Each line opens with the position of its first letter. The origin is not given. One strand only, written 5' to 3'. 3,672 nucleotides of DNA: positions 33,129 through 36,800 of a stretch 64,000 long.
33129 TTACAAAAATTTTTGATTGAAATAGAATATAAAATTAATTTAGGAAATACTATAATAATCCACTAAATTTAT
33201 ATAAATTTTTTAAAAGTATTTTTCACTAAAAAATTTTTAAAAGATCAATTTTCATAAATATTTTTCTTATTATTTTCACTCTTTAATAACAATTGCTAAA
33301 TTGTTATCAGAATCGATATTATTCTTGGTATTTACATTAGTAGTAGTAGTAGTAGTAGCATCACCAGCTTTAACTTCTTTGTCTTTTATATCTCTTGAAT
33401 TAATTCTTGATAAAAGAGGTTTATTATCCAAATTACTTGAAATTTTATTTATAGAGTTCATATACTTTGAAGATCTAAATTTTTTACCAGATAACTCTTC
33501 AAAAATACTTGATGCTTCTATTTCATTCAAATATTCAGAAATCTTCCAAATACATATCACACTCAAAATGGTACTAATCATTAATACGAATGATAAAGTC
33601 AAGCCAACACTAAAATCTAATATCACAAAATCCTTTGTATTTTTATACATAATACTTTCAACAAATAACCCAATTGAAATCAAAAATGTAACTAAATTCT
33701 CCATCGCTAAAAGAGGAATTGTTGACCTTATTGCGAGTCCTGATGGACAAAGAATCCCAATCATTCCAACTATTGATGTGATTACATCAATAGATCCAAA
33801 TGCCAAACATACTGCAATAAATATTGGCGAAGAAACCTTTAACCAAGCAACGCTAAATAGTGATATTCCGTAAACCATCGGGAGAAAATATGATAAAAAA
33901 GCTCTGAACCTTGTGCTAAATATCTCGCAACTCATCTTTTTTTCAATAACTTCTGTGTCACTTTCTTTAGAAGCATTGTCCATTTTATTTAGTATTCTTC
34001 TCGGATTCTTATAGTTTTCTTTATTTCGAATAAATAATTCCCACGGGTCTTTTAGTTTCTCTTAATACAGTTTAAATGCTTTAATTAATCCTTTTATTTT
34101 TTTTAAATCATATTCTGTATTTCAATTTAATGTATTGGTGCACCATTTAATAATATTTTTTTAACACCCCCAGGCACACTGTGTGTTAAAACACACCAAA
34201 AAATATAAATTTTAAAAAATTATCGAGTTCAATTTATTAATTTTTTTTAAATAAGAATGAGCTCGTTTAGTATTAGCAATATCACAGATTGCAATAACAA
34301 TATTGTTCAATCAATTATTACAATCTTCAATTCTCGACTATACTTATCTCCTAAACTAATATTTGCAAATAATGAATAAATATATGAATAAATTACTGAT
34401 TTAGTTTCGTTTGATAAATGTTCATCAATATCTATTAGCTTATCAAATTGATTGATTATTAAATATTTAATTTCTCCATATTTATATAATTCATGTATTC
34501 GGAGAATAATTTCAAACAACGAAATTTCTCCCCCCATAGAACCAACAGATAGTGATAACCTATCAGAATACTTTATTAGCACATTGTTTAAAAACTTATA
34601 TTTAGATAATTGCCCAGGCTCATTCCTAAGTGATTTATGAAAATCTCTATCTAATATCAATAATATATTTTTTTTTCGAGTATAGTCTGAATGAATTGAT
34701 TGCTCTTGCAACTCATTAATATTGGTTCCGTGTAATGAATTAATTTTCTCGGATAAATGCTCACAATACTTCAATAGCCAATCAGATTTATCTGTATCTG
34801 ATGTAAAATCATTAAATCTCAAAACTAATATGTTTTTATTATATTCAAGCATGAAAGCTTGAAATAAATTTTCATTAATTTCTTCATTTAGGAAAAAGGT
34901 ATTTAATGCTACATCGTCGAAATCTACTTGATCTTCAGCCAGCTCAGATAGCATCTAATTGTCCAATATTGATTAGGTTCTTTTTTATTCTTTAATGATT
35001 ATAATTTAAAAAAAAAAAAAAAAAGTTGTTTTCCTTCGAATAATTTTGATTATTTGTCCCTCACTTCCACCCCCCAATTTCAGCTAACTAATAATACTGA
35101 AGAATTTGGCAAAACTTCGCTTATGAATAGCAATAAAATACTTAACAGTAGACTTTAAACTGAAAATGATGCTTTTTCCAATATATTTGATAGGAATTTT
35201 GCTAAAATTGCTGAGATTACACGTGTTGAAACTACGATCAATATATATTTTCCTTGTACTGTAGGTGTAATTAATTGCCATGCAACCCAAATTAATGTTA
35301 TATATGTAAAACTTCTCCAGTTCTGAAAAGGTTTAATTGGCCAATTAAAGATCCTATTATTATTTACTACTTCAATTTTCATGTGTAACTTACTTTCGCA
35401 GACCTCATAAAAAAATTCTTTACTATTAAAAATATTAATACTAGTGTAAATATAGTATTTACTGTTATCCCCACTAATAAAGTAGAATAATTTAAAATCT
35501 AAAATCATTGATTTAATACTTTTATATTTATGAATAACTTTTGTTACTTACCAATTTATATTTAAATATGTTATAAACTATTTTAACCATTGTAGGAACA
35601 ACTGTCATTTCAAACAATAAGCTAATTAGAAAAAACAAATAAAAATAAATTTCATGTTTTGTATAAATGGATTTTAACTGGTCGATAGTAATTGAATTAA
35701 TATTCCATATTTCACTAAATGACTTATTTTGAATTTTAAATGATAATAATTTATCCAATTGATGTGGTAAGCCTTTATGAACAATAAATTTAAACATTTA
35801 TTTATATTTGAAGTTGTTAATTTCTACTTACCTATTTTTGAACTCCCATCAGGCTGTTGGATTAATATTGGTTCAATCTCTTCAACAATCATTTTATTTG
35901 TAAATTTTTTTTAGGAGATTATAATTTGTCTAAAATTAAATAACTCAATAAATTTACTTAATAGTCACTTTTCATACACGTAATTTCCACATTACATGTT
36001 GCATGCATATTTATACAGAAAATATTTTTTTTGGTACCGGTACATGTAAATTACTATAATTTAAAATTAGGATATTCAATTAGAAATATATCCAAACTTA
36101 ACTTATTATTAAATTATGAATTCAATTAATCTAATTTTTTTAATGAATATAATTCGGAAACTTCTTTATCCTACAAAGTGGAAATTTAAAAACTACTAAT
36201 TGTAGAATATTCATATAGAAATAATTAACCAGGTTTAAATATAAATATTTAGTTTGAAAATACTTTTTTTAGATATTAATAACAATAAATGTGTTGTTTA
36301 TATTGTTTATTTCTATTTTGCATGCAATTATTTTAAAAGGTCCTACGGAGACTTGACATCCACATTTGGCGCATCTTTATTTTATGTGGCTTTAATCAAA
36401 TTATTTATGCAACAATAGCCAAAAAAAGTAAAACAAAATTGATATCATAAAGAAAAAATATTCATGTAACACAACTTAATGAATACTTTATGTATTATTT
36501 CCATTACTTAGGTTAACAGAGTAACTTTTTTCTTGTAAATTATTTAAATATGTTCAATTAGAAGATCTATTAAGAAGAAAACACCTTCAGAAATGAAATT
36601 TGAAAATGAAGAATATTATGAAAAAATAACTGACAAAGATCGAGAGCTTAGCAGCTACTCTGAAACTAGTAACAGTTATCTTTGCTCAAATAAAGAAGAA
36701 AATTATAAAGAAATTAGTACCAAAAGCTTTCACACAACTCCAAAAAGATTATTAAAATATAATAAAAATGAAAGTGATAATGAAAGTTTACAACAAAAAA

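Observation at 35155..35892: Four-exon gene for a small polytopic membrane protein hidden in a 1.6-kb gap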

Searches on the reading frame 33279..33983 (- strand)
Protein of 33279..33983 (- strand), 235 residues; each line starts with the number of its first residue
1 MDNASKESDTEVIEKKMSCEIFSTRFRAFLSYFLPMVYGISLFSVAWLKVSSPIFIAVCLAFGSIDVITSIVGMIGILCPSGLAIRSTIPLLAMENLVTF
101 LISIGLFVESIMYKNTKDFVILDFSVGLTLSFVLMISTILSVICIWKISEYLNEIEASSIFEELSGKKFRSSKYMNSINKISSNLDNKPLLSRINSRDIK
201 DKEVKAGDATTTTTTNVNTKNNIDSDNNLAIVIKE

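Call 36: search_protein_families(library=pfam, proteins=[P0012], max_evalue=10)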
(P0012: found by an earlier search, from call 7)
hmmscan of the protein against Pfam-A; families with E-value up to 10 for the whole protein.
P0012 (344 aa): 1 family
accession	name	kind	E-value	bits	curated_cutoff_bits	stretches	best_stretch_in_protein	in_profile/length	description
PF12949.13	HeH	-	0.11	12.7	28.9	1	46-64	2-20/35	HeH/LEM domain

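Call 77: search_protein_families(library=pfam, proteins=[window:33279-33983:-], max_evalue=1)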
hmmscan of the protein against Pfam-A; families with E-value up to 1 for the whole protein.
window:33279-33983:- (235 aa): 0 families

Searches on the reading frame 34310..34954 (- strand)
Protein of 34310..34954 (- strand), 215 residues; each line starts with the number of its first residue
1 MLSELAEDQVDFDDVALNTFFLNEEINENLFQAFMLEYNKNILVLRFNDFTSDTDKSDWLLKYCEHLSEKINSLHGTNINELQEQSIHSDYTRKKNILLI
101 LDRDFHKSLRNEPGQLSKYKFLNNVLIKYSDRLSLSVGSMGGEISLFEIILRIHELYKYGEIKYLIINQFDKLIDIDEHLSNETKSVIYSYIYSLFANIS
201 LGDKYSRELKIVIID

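Call 36: search_protein_families(library=pfam, proteins=[window:34310-34954:-, P0012], max_evalue=10)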
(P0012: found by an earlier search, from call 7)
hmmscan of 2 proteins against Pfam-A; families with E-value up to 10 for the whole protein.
window:34310-34954:- (215 aa): 0 families

P0012 (344 aa): 1 family
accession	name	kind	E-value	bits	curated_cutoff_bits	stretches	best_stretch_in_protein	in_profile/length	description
PF12949.13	HeH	-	0.11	12.7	28.9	1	46-64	2-20/35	HeH/LEM domain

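Call 54: find_homologous_proteins(query=window:34310-34954:-, max_evalue=0.01)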
Query window:34310-34954:- (215 aa): 7 proteins with E <= 0.01 among 128 candidates.
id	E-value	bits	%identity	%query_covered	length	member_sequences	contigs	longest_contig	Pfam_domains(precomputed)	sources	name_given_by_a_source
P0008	8.8e-132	455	100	100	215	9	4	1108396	-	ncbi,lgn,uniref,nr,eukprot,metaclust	ncbi:hypothetical protein [Cryptosporidium parvum Iowa II]|uniref:Uncharacterized protein n=2 Tax=Cr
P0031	9.3e-104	364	80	100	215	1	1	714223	-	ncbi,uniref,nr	ncbi:uncharacterized protein cubi_01336 [Cryptosporidium ubiquitum]|uniref:Uncharacterized protein n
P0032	1.3e-100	353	78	100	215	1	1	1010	-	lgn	-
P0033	1.1e-86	308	69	100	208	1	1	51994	-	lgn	-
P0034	3.4e-83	297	66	100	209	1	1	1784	-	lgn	-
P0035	3.5e-75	270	62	100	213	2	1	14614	-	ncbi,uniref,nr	ncbi:hypothetical protein OJ253_3555 [Cryptosporidium canis]|uniref:Uncharacterized protein n=1 Tax=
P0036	7.2e-57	211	51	100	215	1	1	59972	-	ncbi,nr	ncbi:hypothetical protein HWI79_3497 [Cryptosporidium felis]|nr:hypothetical protein HWI79_3497 [Cry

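Call 63: predict_structure(alignment_id=A4)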
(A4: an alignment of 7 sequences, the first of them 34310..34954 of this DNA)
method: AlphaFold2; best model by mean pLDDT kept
length: 215 residues; sequences in the alignment: 7
mean_pLDDT: 55.4   pTM: 0.59
mean pLDDT of the five models: 55.4, 54.3, 53.3, 43.4, 42.0
residues with pLDDT >= 90: 0; 70-90: 41; 50-70: 107; < 50: 67
segments of 3 or more residues with pLDDT < 50: 1-27, 76-92, 133-142, 200-206
pLDDT, mean of each block of 10 residues (from residue 1): 31 40 46 59 71 74 73 51 36 62 61 51 61 40 55 58 70 53 55 57 51 72
secondary structure, 60 per line:
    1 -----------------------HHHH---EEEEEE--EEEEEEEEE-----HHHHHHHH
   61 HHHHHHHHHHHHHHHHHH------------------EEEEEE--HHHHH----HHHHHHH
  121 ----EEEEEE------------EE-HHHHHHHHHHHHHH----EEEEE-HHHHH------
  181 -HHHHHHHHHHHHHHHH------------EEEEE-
elements in order: H24-27 E31-36 E39-47 H53-78 E97-102 H105-109 H114-120 E125-130 H146-159 E164-168 H170-174 H182-197 E210-214

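Call 80: fold_search(model_id=the predicted structure, library=pdb)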
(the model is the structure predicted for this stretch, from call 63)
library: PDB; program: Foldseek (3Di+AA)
matches with E <= 10: 1613; with E <= 0.001: 0
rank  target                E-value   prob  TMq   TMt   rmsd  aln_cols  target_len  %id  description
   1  5jwr_C                1.9e-03  1.00  0.34  0.33   6.9       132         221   14  Crystal structure of foldswitch-stabilized KaiB in complex with the N-terminal CI domain of KaiC and a dimer of KaiA C (released 2017-03-29)
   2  8dba_G                2.6e-03  1.00  0.34  0.16   7.2       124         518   14  Crystal structure of dodecameric KaiC (released 2023-03-22)
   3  8fwj_A                2.9e-03  1.00  0.33  0.15   7.1       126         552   16  Structure of dodecameric KaiC-RS-S413E/S414E complexed with KaiB-RS solved by cryo-EM (released 2023-03-22)
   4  5jwo_A                3.8e-03  0.99  0.33  0.33   7.3       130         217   15  Crystal structure of foldswitch-stabilized KaiB in complex with the N-terminal CI domain of KaiC from Thermosynechococ (released 2017-03-29)
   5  7c9c_A                3.8e-03  0.99  0.31  0.23   5.7       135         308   15  Human DMC1 pre-synaptic complexes (released 2020-11-25)
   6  8dba_D                3.8e-03  0.99  0.30  0.15   6.6       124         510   12  Crystal structure of dodecameric KaiC (released 2023-03-22)
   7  4ejs_C                3.8e-03  0.94  0.28  0.23   8.5       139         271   16  Structure of yeast elongator subcomplex Elp456 (released 2012-05-02)
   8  5j4l                  4.6e-03  0.99  0.32  0.31   5.9       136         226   11  Apo-structure of humanised RadA-mutant humRadA22F (released 2016-10-19)
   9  9svy_B                6.2e-03  0.99  0.32  0.23   6.6       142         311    9  XRCC3-RAD51C-RAD51D-XRCC2 (XRCC3 complex) capping a RAD51 filament on partially duplex DNA (released 2025-11-12)
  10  5jwr_A                6.2e-03  0.97  0.33  0.31   7.2       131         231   15  Crystal structure of foldswitch-stabilized KaiB in complex with the N-terminal CI domain of KaiC and a dimer of KaiA C (released 2017-03-29)
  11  2zuc_B                7.1e-03  1.00  0.35  0.27   4.7       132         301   10  Crystal structure of left-handed RadA filament (released 2009-04-07)
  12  2zud_A                7.5e-03  0.99  0.34  0.25   5.4       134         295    8  Crystal Structure of Left-handed RadA Filament (released 2009-04-07)
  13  7jy6_A                8.0e-03  0.87  0.28  0.19  14.0       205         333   10  Analysis of a strand exchange reaction with a mini filament of 9-RecA, oligo(dT)27 primary ssDNA, non-homologous 120 b (released 2020-11-04)
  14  2zub_A                8.6e-03  0.99  0.35  0.27   5.1       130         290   12  Left handed RadA (released 2009-04-07)
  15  2zud_B                8.6e-03  0.99  0.33  0.25   5.5       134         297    9  Crystal Structure of Left-handed RadA Filament (released 2009-04-07)
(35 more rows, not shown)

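Call 81: search_solved_structures(query=A4, max_evalue=10)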
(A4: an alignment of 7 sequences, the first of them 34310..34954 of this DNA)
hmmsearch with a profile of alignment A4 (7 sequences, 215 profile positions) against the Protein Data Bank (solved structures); distinct sequences matched with E-value up to 10: 0.

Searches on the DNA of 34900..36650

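Call 60: search_rna_families(source=window, start=34900, end=36650, threshold=evalue, max_evalue=1)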
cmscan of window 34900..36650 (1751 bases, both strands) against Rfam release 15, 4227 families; matches with E-value up to 1: 0.
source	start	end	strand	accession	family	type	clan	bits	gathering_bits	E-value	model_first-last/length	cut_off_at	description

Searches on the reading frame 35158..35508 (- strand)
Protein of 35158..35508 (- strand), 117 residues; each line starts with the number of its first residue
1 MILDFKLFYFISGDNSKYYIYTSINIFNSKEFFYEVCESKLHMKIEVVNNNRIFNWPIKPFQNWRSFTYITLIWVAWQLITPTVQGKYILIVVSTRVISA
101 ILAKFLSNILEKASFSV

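Call 7: list_cluster_members(proteins=[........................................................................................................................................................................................, window:35158-35508:-, window:34310-34954:-, window:36593-38545:+, window:33279-33983:-])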
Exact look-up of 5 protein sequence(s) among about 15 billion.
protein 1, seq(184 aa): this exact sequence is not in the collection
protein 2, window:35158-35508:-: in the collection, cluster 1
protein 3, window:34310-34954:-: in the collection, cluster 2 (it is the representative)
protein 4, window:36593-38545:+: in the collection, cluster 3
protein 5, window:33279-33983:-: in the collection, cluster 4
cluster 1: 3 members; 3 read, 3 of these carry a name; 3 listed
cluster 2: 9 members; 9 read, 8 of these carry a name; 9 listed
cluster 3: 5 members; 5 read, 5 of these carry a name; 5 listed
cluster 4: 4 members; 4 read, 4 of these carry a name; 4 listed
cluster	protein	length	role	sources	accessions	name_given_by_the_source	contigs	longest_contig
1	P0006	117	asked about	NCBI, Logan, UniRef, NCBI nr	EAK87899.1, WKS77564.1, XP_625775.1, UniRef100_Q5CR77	hypothetical protein [Cryptosporidium parvum Iowa II] | Uncharacterized protein n=1 Tax=Cryptosporidium parvum (strain Iowa II) TaxID=353152 ...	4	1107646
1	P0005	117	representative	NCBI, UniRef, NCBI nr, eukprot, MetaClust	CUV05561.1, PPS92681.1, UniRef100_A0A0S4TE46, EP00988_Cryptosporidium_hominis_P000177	unnamed protein product [Cryptosporidium hominis] | Uncharacterized protein n=1 Tax=Cryptosporidium hominis TaxID=237895 ... | Uncharacterized protein GY17_00003327 [Cryptosporidium hominis]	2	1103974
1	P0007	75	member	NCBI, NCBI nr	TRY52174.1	Uncharacterized protein CTYZ_00001931 [Cryptosporidium tyzzeri]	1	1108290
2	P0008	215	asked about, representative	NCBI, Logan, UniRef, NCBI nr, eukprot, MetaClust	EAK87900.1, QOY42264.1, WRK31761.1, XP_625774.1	hypothetical protein [Cryptosporidium parvum Iowa II] | Uncharacterized protein n=2 Tax=Cryptosporidium parvum TaxID=5807 RepID=Q5CR78_CRYPI | QOY42264.1 hypothetical protein CPATCC_001888 [Cryptosporidium parvum]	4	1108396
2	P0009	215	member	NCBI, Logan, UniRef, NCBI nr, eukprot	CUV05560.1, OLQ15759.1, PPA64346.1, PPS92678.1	unnamed protein product [Cryptosporidium hominis] | Uncharacterized protein n=1 Tax=Cryptosporidium hominis TaxID=237895 ... | hypothetical protein [Cryptosporidium hominis TU502]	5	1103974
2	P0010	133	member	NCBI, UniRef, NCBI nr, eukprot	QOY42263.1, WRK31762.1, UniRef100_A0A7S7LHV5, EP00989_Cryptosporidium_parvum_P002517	Uncharacterized protein cpbgf_4001810 [Cryptosporidium parvum] | Uncharacterized protein n=1 Tax=Cryptosporidium parvum TaxID=5807 RepID=A0A7S7LHV5_CRYPV | Uncharacterized protein CPATCC_0020920 [Cryptosporidium parvum]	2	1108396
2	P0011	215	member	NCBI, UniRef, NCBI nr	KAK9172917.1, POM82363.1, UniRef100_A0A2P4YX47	hypothetical protein CmeUKMEL1_02020 [Cryptosporidium meleagridis] | Uncharacterized protein n=1 Tax=Cryptosporidium meleagridis TaxID=93969 ...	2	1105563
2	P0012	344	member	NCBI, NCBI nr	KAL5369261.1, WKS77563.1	hypothetical protein CPHLJ_4g1800 [Cryptosporidium parvum] | hypothetical protein CPCDC_4g1800 [Cryptosporidium sp. 43IA8]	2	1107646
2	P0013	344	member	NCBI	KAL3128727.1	hypothetical protein CHM_4g1800 [Cryptosporidium hominis]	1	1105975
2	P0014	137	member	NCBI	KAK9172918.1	Uncharacterized protein cmbei_4001810 [Cryptosporidium meleagridis]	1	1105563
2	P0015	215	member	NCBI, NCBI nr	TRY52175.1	Uncharacterized protein CTYZ_00001930 [Cryptosporidium tyzzeri]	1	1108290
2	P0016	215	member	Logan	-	-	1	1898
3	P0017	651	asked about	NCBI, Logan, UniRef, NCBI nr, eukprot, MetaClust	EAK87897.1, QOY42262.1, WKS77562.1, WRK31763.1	hypothetical protein [Cryptosporidium parvum Iowa II] | Uncharacterized protein n=2 Tax=Cryptosporidium parvum TaxID=5807 RepID=Q5CR76_CRYPI | QOY42262.1 hypothetical protein CPATCC_001886 [Cryptosporidium parvum]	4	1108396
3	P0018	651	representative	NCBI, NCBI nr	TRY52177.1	Uncharacterized protein CTYZ_00001932 [Cryptosporidium tyzzeri]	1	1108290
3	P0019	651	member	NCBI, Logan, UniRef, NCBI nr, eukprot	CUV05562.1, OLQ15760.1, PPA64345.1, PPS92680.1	unnamed protein product [Cryptosporidium hominis] | Uncharacterized protein n=2 Tax=Cryptosporidium hominis TaxID=237895 ... | hypothetical protein ChTU502y2012_295g0130 [Cryptosporidium hominis]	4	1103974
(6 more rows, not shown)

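Call 36: search_protein_families(library=pfam, proteins=[P0012], max_evalue=10)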
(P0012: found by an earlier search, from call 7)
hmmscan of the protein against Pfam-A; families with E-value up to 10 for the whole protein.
P0012 (344 aa): 1 family
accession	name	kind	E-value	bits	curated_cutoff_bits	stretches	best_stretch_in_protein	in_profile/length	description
PF12949.13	HeH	-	0.11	12.7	28.9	1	46-64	2-20/35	HeH/LEM domain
